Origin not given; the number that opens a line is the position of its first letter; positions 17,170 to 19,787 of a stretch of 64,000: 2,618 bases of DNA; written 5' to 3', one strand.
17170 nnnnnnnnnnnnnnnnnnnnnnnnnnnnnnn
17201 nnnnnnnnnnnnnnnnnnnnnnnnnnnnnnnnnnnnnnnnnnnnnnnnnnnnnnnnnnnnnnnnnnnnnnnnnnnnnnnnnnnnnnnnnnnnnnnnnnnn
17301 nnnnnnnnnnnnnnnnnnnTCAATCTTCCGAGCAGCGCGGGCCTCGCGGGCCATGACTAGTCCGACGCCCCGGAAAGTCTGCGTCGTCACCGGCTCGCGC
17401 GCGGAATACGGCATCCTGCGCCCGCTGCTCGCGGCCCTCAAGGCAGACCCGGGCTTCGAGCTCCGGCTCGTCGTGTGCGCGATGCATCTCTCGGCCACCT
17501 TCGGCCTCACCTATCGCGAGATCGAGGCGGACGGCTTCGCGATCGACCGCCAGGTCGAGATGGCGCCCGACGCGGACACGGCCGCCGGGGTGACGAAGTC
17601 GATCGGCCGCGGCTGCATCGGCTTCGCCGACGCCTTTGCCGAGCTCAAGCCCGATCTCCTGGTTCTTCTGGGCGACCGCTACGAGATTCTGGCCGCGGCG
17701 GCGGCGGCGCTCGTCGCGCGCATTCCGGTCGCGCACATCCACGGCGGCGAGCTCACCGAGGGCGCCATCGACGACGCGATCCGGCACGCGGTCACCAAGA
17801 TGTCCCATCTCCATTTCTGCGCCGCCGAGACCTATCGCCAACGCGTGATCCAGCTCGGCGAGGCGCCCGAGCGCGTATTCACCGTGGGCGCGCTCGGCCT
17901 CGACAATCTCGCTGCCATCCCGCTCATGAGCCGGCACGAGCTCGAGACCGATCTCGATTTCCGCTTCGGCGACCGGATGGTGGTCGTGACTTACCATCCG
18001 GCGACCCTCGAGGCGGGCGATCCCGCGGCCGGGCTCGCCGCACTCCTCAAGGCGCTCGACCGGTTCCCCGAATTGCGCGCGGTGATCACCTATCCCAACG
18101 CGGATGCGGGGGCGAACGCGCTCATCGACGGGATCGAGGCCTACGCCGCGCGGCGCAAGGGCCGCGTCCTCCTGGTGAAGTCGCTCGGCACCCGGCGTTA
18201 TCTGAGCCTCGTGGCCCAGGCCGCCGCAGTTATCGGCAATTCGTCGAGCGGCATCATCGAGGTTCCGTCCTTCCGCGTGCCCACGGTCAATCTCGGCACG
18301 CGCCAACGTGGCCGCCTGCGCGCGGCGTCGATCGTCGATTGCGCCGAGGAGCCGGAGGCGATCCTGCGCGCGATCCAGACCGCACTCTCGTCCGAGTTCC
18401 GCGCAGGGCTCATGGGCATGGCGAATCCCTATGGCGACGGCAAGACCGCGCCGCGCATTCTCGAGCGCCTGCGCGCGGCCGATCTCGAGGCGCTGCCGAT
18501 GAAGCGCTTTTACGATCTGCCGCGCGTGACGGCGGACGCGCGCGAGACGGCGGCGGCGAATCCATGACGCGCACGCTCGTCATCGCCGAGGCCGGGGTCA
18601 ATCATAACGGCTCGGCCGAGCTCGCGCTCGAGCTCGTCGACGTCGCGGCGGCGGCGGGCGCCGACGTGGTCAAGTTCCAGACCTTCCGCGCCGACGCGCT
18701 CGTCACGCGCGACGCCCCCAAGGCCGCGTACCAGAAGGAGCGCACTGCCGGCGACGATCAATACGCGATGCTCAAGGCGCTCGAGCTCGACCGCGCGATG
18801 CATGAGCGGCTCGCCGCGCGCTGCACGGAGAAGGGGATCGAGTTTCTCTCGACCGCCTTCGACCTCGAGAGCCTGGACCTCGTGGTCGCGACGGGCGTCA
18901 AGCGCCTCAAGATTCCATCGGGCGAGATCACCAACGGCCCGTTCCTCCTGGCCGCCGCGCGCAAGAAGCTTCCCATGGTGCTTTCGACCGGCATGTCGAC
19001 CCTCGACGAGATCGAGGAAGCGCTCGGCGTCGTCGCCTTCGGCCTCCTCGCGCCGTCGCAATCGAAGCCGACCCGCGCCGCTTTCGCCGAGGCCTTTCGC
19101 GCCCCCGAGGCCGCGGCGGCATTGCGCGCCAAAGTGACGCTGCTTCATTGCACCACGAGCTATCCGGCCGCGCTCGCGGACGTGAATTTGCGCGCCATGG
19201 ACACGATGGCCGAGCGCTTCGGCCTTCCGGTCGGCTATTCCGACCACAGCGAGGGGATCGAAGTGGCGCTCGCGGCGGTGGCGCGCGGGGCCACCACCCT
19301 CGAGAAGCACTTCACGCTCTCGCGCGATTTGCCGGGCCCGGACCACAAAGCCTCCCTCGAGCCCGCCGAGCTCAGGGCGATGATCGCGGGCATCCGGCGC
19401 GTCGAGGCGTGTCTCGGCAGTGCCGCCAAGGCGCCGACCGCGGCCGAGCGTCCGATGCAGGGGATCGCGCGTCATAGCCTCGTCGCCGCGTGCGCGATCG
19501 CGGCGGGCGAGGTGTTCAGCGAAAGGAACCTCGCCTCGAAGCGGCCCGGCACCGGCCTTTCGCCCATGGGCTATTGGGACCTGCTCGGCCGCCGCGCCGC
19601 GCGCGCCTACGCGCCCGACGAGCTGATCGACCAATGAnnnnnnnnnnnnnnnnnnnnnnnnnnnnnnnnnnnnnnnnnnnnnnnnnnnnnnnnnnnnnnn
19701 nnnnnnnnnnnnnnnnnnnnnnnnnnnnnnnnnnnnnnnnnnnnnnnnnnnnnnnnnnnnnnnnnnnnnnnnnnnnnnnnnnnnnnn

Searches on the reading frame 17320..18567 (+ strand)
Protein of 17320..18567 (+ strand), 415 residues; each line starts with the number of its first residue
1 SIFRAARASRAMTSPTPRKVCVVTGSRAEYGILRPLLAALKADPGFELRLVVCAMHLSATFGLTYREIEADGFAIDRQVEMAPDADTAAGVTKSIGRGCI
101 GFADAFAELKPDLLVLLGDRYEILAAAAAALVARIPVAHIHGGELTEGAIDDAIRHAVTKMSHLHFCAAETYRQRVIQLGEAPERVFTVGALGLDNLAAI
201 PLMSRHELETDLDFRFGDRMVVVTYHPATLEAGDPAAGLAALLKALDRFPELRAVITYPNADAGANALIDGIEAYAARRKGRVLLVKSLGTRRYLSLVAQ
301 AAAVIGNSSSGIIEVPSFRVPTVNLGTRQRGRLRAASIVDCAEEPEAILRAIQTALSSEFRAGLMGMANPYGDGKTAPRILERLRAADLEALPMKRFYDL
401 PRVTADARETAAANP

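Call 12: search_protein_families(library=pfam, proteins=[window:17320-18567:+], max_evalue=0.0001)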
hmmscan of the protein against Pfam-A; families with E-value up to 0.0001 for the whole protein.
window:17320-18567:+ (415 aa): 1 family
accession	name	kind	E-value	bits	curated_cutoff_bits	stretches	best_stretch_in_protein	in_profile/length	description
PF02350.25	Epimerase_2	-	3.6e-93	312.6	30.6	1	39-384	2-346/347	UDP-N-acetylglucosamine 2-epimerase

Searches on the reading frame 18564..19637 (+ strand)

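Call 57: search_protein_families(library=pfam, proteins=[window:18564-19637:+], max_evalue=0.001)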
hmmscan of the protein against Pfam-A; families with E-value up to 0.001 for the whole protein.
window:18564-19637:+ (357 aa): 2 families
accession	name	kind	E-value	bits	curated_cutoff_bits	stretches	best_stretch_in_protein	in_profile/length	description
PF03102.20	NeuB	-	9.9e-91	303.9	22.1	1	24-288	1-240/241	NeuB family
PF08666.17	SAF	-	2.1e-06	28.6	21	1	305-355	3-57/63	SAF domain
